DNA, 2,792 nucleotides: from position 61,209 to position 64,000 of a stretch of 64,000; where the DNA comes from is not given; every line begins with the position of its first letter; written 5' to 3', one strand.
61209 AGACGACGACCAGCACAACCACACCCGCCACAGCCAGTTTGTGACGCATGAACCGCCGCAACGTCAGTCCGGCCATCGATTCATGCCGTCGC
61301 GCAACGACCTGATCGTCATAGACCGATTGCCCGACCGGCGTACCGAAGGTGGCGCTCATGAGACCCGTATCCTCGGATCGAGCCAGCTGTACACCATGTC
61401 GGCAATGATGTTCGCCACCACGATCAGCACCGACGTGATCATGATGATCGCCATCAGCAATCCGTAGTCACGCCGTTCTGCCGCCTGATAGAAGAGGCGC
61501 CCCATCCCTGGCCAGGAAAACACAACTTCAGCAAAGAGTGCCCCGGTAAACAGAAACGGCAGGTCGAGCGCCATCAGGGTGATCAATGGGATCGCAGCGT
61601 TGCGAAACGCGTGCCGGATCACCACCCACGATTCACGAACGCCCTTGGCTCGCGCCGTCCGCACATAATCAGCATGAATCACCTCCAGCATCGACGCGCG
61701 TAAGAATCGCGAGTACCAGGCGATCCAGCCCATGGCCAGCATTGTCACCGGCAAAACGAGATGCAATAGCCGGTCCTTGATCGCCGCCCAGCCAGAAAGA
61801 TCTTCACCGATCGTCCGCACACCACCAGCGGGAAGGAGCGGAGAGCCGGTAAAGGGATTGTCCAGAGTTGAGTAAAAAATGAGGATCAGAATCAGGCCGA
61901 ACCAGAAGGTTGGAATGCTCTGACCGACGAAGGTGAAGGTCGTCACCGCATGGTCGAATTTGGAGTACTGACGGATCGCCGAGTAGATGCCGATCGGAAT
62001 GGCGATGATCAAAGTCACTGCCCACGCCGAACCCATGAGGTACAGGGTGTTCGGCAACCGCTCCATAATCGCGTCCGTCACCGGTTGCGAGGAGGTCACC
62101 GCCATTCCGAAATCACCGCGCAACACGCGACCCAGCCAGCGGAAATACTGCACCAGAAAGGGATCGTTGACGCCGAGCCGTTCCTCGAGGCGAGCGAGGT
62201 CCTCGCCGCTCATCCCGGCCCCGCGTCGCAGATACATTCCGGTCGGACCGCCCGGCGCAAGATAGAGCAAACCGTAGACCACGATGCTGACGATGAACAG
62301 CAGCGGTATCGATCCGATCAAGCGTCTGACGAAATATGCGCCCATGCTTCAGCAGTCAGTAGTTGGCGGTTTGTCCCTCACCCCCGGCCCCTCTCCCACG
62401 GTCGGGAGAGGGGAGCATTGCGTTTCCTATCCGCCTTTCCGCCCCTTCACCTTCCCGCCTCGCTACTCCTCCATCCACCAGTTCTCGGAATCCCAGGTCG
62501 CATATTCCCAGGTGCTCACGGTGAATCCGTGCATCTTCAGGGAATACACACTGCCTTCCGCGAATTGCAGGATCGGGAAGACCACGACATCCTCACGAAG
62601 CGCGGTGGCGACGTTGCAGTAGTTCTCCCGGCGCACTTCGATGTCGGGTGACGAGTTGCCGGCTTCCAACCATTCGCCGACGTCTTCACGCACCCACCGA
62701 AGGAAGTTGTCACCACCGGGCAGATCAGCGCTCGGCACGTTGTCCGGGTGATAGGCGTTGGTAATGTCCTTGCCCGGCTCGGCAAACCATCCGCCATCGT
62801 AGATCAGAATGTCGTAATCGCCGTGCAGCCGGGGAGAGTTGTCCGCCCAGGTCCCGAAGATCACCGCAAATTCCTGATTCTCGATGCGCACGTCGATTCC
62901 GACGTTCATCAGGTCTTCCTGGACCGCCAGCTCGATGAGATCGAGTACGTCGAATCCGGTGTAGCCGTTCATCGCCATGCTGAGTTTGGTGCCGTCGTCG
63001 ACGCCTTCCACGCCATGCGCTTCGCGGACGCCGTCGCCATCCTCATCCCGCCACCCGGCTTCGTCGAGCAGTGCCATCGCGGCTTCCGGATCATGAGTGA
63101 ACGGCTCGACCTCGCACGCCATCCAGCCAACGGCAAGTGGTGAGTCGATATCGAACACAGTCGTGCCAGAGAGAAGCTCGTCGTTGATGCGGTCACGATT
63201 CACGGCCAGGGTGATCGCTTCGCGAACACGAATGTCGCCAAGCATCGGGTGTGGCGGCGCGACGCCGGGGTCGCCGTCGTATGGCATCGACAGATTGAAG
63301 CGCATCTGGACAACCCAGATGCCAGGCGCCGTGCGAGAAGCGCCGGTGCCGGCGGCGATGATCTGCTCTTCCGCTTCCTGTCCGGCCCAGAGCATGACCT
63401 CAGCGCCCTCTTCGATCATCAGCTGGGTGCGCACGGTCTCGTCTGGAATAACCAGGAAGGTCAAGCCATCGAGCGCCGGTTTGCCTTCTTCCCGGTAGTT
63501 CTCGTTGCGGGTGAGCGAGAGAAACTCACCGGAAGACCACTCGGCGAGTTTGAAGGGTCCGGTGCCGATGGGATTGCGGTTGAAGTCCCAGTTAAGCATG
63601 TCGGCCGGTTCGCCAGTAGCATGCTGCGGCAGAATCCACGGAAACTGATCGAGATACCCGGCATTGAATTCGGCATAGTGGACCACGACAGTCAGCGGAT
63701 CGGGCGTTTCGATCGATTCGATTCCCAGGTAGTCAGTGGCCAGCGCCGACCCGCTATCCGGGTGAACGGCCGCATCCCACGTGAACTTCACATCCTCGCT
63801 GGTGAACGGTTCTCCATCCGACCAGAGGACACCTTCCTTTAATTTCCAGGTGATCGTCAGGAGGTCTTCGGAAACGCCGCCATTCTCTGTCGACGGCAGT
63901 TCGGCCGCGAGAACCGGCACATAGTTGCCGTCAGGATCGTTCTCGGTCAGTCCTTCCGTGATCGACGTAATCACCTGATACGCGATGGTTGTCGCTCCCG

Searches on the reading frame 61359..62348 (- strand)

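Call 37: search_protein_families(library=pfam, proteins=[window:61359-62348:-], max_evalue=0.00001)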
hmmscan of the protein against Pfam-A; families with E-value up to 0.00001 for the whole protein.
window:61359-62348:- (330 aa): 2 families
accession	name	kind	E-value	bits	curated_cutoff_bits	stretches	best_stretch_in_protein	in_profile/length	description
PF00528.27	BPD_transp_1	-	4.6e-44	150.8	26.4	1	116-328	1-183/184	Binding-protein-dependent transport system inner membrane component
PF19300.4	BPD_transp_1_N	-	5.3e-13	49.6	23.8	1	4-104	3-113/114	Binding-prot-dependent transport system membrane comp, N-term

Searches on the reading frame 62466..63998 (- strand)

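Call 37: search_protein_families(library=pfam, proteins=[window:62466-63998:-], max_evalue=0.00001)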
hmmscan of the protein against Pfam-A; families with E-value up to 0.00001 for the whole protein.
window:62466-63998:- (511 aa): 1 family
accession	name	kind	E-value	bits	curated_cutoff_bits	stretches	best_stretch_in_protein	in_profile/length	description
PF00496.27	SBP_bac_5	-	3.9e-70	237.2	32.4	1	26-411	2-353/368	Bacterial extracellular solute-binding proteins, family 5 Middle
